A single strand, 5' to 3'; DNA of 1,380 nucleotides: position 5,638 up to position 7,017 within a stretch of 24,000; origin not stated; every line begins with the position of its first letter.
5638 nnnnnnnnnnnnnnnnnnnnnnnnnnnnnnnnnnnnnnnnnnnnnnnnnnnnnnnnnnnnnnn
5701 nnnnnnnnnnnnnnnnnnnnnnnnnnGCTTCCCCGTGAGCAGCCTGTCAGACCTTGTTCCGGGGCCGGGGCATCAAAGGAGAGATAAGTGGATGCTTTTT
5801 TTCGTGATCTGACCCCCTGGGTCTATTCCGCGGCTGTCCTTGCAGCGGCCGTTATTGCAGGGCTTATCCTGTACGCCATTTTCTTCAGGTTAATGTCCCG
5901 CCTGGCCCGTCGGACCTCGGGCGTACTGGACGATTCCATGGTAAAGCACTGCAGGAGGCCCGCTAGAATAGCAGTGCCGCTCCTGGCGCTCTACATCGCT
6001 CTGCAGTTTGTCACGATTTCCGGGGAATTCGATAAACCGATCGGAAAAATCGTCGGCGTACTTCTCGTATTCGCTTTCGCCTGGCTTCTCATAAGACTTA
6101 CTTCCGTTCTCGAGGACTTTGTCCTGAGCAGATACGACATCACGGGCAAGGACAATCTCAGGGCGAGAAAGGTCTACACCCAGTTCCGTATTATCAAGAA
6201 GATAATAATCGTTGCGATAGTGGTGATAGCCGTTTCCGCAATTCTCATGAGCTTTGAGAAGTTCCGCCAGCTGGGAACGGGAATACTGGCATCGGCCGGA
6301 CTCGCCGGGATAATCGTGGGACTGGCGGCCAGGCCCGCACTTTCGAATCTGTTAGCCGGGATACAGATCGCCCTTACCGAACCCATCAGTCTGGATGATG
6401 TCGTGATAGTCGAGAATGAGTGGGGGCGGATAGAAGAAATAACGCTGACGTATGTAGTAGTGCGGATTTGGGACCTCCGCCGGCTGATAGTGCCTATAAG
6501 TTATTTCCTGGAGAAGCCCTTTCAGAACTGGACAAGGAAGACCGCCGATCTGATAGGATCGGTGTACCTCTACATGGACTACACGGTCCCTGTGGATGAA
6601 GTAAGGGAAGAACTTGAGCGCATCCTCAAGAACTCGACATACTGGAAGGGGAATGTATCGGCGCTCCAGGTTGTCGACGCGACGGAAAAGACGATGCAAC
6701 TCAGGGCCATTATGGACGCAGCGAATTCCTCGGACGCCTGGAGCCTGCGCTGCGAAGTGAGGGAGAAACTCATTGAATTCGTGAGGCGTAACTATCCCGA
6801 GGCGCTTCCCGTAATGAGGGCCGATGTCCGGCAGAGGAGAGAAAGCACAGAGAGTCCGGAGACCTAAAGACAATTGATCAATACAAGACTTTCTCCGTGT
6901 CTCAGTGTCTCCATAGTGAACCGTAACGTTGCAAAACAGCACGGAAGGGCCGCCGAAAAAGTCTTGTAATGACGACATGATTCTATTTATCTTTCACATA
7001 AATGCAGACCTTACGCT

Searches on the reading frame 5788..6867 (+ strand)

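Call 64: search_protein_families(library=pfam, proteins=[window:5788-6867:+], max_evalue=0.001)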
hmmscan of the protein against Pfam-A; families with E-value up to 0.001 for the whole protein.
window:5788-6867:+ (359 aa): 1 family
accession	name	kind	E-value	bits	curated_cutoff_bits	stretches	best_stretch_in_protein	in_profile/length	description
PF00924.24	MS_channel_2nd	-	2.7e-13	50.3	20.2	1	185-250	3-68/68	Mechanosensitive ion channel, beta-domain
